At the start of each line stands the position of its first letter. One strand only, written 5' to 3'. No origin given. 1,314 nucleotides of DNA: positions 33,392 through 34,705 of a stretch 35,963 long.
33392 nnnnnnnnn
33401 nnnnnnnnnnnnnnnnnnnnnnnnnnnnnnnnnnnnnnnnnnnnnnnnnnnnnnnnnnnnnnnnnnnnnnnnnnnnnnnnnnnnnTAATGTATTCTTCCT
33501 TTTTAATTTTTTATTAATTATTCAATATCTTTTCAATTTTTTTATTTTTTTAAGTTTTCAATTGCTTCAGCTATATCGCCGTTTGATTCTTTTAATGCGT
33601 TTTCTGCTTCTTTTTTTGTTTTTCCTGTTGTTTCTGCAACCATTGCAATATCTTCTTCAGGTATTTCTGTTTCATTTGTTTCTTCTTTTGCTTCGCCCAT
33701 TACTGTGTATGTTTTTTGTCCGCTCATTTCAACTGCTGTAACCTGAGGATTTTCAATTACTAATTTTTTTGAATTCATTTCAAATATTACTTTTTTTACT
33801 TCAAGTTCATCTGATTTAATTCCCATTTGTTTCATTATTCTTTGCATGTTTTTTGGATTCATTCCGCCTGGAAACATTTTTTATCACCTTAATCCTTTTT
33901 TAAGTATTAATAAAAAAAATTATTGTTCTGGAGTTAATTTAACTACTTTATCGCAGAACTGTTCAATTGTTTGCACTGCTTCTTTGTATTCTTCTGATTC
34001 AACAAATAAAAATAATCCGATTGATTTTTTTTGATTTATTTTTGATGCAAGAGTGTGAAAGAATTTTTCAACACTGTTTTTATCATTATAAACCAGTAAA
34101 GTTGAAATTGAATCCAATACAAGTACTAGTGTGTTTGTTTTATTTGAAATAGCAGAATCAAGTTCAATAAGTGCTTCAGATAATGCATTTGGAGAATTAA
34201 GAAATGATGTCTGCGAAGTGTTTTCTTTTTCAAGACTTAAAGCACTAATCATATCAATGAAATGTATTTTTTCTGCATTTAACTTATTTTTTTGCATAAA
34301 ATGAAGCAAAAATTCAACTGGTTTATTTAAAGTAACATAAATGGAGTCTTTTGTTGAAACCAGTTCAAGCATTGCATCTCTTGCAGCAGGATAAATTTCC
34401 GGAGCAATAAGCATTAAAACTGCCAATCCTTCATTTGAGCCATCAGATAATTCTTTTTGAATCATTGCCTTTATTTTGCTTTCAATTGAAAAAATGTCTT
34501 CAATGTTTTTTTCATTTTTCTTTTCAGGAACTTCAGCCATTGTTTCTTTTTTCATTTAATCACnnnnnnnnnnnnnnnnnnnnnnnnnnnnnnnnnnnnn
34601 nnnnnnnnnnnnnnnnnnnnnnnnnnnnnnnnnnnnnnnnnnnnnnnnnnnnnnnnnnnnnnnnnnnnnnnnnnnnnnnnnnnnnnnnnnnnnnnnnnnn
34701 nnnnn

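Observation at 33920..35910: KaiC-like ATPase flanked by two P-loop-less KaiC/DUF835-like paralogs: a minimal three-gene signalling module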

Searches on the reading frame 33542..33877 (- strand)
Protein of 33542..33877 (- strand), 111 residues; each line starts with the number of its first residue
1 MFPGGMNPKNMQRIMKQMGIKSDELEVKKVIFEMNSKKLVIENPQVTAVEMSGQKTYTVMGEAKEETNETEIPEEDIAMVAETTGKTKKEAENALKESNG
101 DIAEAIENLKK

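Call 9: search_protein_families(library=pfam, proteins=[window:33542-33877:-], max_evalue=0.001)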
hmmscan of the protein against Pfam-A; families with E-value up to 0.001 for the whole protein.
window:33542-33877:- (111 aa): 2 families
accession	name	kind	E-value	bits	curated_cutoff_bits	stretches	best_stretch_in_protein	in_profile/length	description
PF01849.23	NAC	-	1.3e-13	51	21.3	1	8-66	1-57/57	NAC domain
PF19026.7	UBA_HYPK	-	6.1e-11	42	27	1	72-109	3-40/41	HYPK UBA domain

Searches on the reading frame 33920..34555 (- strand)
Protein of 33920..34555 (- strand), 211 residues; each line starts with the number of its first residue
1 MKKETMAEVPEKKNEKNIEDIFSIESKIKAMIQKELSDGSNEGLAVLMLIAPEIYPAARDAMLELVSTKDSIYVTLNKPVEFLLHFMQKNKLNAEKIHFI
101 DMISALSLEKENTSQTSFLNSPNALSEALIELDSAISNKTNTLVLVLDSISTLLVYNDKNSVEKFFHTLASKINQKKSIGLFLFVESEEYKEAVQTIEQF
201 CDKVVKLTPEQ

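Call 3: search_protein_families(library=pfam, proteins=[window:33920-34555:-], max_evalue=1)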
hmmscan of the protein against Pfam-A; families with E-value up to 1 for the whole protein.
window:33920-34555:- (211 aa): 7 families
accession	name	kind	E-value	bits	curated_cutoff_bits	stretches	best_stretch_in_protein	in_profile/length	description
PF24336.1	DUF7504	-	1.8e-11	45.3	27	1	96-207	58-179/179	Family of unknown function (DUF7504)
PF06745.19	ATPase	-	3e-08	33.8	26.6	1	70-208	50-188/231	KaiC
PF23365.1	DUF7090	-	1.6e-05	25.1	27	1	106-208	77-183/192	Family of unknown function (DUF7090)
PF05763.18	DUF835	-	0.00091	19.5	33.1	1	120-188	56-122/136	Protein of unknown function (DUF835)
PF05625.17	PAXNEB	-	0.017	14.6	28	1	89-209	148-274/366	PAXNEB protein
PF22928.2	INTS1_R4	-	0.053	13.9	27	1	124-172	12-59/102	Integrator complex subunit 1, R4 domain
PF16504.10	SP24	-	0.08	13.3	30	1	137-182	11-51/147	Putative virion membrane protein of plant and insect virus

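Call 4: search_protein_families(library=ncbifam, proteins=[window:33920-34555:-], max_evalue=1)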
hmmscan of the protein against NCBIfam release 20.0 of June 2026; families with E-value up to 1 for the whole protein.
window:33920-34555:- (211 aa): 3 families
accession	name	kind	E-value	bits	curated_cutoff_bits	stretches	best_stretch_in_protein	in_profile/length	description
NF004723.0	PRK06067.1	subfamily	0.00031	20.3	194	1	68-209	62-196/243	flagellar accessory protein FlaH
NF052589.1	ArlH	equivalog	0.0019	17.9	215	1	138-208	112-183/229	archaellum protein ArlH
NF006799.0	PRK09302.1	equivalog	0.0039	15.8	408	1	124-196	347-418/515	circadian clock protein KaiC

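Call 10: find_homologous_proteins(query=window:33920-34555:-, max_evalue=0.001)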
Query window:33920-34555:- (211 aa): 9 proteins with E <= 0.001 among 225 candidates.
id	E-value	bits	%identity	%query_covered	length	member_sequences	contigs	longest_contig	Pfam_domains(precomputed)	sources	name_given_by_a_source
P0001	3.3e-124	430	100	100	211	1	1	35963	PF06745.20,PF23365.2,PF23442.2,PF24336.2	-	-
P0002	1.9e-67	245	65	93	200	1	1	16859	PF06745.20,PF23365.2,PF24336.2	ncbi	-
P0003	2.9e-64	234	61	91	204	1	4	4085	PF06745.20,PF24336.2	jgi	jgi:archaellum biogenesis ATPase FlaH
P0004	2.6e-62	228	60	94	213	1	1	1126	PF06745.20,PF24336.2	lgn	-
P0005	1.0e-24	106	38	91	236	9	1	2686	-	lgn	-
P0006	2.0e-23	101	36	87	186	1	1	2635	PF06745.20,PF24336.2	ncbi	-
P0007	3.8e-22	97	38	87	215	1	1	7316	PF24336.2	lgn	-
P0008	5.9e-21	93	38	87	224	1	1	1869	PF24336.2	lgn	-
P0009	1.0e-20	93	37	82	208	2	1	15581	PF24336.2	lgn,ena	-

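Call 11: find_encoding_contigs(protein=P0002, flank=6000, max_places=3)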
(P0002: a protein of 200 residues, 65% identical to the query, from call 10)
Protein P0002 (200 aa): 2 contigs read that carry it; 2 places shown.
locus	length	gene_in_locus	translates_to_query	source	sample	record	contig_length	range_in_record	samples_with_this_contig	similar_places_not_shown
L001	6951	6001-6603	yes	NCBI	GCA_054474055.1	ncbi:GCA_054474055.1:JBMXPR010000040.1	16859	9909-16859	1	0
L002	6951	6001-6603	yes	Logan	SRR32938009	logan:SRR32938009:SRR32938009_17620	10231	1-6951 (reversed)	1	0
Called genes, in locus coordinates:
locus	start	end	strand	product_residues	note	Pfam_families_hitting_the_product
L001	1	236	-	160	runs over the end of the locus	-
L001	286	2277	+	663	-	PF01835:MG2 (faint)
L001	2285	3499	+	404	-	-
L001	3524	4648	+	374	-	PF06745:ATPase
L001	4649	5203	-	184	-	PF06745:ATPase, PF24336:DUF7504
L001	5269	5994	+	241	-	PF13481:AAA_25 (weak), PF03796:DnaB_C (weak), PF06745:ATPase, PF23442:DUF7125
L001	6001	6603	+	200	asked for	PF23365:DUF7090 (faint), PF06745:ATPase, PF24336:DUF7504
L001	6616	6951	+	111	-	PF01849:NAC, PF19026:UBA_HYPK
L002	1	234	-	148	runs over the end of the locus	-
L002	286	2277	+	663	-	PF01835:MG2 (faint)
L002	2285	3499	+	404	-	-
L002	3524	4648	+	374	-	PF06745:ATPase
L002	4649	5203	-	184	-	PF06745:ATPase, PF24336:DUF7504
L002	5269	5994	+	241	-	PF13481:AAA_25 (weak), PF03796:DnaB_C (weak), PF06745:ATPase, PF23442:DUF7125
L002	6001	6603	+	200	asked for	PF23365:DUF7090 (faint), PF06745:ATPase, PF24336:DUF7504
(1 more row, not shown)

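Call 12: find_encoding_contigs(protein=P0009, flank=6000, max_places=3)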
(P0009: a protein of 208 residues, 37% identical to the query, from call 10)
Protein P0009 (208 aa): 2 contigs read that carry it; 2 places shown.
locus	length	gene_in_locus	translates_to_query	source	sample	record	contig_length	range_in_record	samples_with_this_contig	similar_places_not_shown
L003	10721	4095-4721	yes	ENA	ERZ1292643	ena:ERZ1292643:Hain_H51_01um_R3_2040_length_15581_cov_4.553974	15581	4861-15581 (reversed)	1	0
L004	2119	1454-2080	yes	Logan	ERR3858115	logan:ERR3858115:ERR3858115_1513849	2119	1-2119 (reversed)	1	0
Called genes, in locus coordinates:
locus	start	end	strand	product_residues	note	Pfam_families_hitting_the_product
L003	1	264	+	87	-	?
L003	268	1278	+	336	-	PF00482:T2SSF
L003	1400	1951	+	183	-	PF00293:NUDIX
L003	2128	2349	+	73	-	PF15919:HicB_lk_antitox, PF21748:UPF0150 (weak)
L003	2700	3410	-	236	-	PF13481:AAA_25 (weak), PF03796:DnaB_C, PF06745:ATPase, PF23442:DUF7125 (weak)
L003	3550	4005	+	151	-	-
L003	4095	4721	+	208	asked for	PF24336:DUF7504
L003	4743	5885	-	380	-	-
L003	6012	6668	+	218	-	-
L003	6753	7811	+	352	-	-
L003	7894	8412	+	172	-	PF13115:YtkA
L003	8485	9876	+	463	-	-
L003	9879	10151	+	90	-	-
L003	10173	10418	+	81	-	-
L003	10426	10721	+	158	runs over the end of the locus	PF04073:tRNA_edit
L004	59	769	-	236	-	PF13481:AAA_25 (weak), PF03796:DnaB_C, PF06745:ATPase, PF23442:DUF7125 (weak)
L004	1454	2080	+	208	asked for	PF24336:DUF7504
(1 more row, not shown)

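Call 13: find_encoding_contigs(protein=P0007, flank=6000, max_places=3)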
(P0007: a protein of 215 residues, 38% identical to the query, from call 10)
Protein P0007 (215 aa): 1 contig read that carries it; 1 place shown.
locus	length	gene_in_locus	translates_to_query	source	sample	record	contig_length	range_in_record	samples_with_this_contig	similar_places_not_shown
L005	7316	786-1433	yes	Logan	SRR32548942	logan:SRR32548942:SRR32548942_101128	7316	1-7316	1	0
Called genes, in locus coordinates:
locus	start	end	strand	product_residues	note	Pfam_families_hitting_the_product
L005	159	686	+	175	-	-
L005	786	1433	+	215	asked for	PF24336:DUF7504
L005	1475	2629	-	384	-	-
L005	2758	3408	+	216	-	-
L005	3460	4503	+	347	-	-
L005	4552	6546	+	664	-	-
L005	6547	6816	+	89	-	-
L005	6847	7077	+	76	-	-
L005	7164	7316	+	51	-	?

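Call 15: search_protein_families(library=pfam, proteins=[L001:3524-4648:+, L001:2285-3499:+, L001:286-2277:+, L003:3550-4005:+, L003:4743-5885:-, L003:6012-6668:+, L003:6753-7811:+, L003:8485-9876:+, L005:159-686:+, L005:1475-2629:-], max_evalue=0.1)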
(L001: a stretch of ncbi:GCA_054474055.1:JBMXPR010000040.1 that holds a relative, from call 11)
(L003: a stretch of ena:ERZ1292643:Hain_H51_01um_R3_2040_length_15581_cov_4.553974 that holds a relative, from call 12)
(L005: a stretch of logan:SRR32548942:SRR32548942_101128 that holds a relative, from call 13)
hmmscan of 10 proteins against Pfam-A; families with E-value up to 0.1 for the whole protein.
L001:3524-4648:+ (374 aa): 7 families
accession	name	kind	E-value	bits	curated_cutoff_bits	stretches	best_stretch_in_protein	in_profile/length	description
PF06745.19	ATPase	-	2.3e-47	161.8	26.6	1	131-367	4-230/231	KaiC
PF03796.21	DnaB_C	-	0.0011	18.8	27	1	132-196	6-69/255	DnaB-like helicase C terminal domain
PF07088.17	GvpD_P-loop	-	0.0013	19.1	24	1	146-222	9-79/189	GvpD gas vesicle protein, P-loop domain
PF10513.14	EPL1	-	0.0093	17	25.4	1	41-138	16-102/166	Enhancer of polycomb-like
PF25199.1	nSTAND_NTPase5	-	0.017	15.4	34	1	140-192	34-84/145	Novel STAND NTPase 5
PF12463.13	DUF3689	-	0.035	13.9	27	1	35-102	67-128/315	Protein of unknown function (DUF3689)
PF20720.3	nSTAND3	-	0.077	13.1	27.2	0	144-190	14-57/155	Novel STAND NTPase 3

L001:2285-3499:+ (404 aa): 0 families

L001:286-2277:+ (663 aa): 2 families
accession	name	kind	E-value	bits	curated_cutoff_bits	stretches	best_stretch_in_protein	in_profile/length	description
PF01835.25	MG2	-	5.7e-10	39.9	32.8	0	284-350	14-81/96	MG2 domain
PF24838.2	8xMP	-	0.015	15.5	30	1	568-637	28-101/136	Octameric membrane protein family (8xMP)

L003:3550-4005:+ (151 aa): 0 families

L003:4743-5885:- (380 aa): 2 families
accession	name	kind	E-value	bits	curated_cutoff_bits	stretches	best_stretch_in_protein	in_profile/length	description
PF08317.16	Spc7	-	0.007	16.2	34.5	1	310-367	137-194/196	Spc7 kinetochore protein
PF23991.1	DUF7310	-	0.041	14.8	40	0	317-358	41-82/83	Coiled-coil region of unknown function (DUF7310)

L003:6012-6668:+ (218 aa): 0 families

L003:6753-7811:+ (352 aa): 0 families

L003:8485-9876:+ (463 aa): 2 families
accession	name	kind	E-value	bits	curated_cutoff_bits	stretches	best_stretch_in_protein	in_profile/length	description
PF06825.17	HSBP1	-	0.015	15.5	28.6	0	300-318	29-47/51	Heat shock factor binding protein 1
PF00746.26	Gram_pos_anchor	-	0.056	13.9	20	0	390-413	19-42/43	LPXTG cell wall anchor motif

L005:159-686:+ (175 aa): 1 family
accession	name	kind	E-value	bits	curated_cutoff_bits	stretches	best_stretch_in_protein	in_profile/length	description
PF22544.2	HYDIN_VesB_CFA65-like_Ig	-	0.087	13.5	25.5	0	121-166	50-94/100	HYDIN/CFA65/VesB-like, Ig-like domain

L005:1475-2629:- (384 aa): 0 families

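Call 63: predict_structure(alignment_id=A3)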
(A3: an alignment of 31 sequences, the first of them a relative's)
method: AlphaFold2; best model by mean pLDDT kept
length: 211 residues; sequences in the alignment: 31
mean_pLDDT: 89.7   pTM: 0.84
mean pLDDT of the five models: 89.7, 89.2, 88.2, 87.7, 87.7
residues with pLDDT >= 90: 148; 70-90: 46; 50-70: 17; < 50: 0
segments of 3 or more residues with pLDDT < 50: none
pLDDT, mean of each block of 10 residues (from residue 1): 61 68 88 84 94 95 94 95 97 96 81 92 91 89 92 95 96 94 96 96 91 57
secondary structure, 60 per line:
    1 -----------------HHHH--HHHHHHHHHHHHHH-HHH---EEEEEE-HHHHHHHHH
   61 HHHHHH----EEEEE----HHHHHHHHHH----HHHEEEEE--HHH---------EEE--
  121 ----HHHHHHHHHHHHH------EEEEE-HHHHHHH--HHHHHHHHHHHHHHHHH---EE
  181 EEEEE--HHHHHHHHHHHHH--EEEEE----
elements in order: H18-21 H24-37 E45-50 H52-66 E71-75 H80-89 E97-101 E116-118 H125-137 E144-148 H150-156 H159-175 E179-185 H188-200 E203-207

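Call 67: fold_search(model_id=the predicted structure, library=pdb)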
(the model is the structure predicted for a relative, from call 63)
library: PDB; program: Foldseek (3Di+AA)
matches with E <= 10: 1720; with E <= 0.001: 283
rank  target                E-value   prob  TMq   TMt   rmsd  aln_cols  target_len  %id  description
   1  2dr3_A                8.8e-07  1.00  0.66  0.60   3.3       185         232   15  Crystal Structure of RecA superfamily ATPase PH0284 from Pyrococcus horikoshii OT3 (released 2006-12-06)
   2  2dr3_F                1.3e-06  1.00  0.63  0.57   3.2       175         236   15  Crystal Structure of RecA superfamily ATPase PH0284 from Pyrococcus horikoshii OT3 (released 2006-12-06)
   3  2dr3_E                3.5e-06  1.00  0.62  0.56   3.0       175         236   16  Crystal Structure of RecA superfamily ATPase PH0284 from Pyrococcus horikoshii OT3 (released 2006-12-06)
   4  2dr3_D                4.2e-06  1.00  0.66  0.58   3.5       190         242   17  Crystal Structure of RecA superfamily ATPase PH0284 from Pyrococcus horikoshii OT3 (released 2006-12-06)
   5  2dr3_C                4.5e-06  1.00  0.64  0.59   3.3       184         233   17  Crystal Structure of RecA superfamily ATPase PH0284 from Pyrococcus horikoshii OT3 (released 2006-12-06)
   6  2w0m                  5.1e-06  1.00  0.53  0.51   4.0       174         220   16  Crystal Structure of sso2452 from Sulfolobus solfataricus P2 (released 2009-05-19)
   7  8zn5_F                6.1e-06  1.00  0.53  0.27   3.3       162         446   16  Crystal Structure of Designed Clock Protein KaiC (released 2025-04-16)
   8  2dr3_B                6.5e-06  1.00  0.64  0.57   3.7       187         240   16  Crystal Structure of RecA superfamily ATPase PH0284 from Pyrococcus horikoshii OT3 (released 2006-12-06)
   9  4yds                  7.3e-06  1.00  0.52  0.49   5.8       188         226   16  FlaH from Sulfolobus acidocaldarius with ATP and Mg-Ion (released 2015-11-11)
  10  2ekd_A                9.3e-06  1.00  0.55  0.57   4.3       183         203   10  Structural study of Project ID PH0250 from Pyrococcus horikoshii OT3 (released 2007-09-25)
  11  8zn6_I                9.9e-06  1.00  0.61  0.30   3.9       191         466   15  Crystal Structure of Designed Clock Protein KaiC (released 2025-04-16)
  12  8zn5_A                1.5e-05  1.00  0.56  0.28   5.4       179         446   17  Crystal Structure of Designed Clock Protein KaiC (released 2025-04-16)
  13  7s65_A                1.7e-05  1.00  0.61  0.30   4.3       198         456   13  Compressed conformation of nighttime state KaiC (released 2021-09-22)
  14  8zn5_B                1.8e-05  1.00  0.58  0.28   3.0       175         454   15  Crystal Structure of Designed Clock Protein KaiC (released 2025-04-16)
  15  7s65_B                1.8e-05  1.00  0.56  0.28   4.8       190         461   13  Compressed conformation of nighttime state KaiC (released 2021-09-22)
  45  9q25_G                6.1e-05  1.00  0.57  0.41   3.8       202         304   10  DX2-CX3-RAD51 in the closed state (released 2026-03-04)
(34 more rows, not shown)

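Call 74: search_protein_families(library=padloc, proteins=[window:33920-34555:-, L001:3524-4648:+], max_evalue=0.01)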
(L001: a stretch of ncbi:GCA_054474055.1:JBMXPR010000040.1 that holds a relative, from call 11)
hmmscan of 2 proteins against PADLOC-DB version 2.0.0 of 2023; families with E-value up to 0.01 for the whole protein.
window:33920-34555:- (211 aa): 0 families

L001:3524-4648:+ (374 aa): 1 family
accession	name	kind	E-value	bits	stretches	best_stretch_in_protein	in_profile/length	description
PDLC04140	mad8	-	0.00032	18.3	1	145-238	25-120/314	mads_8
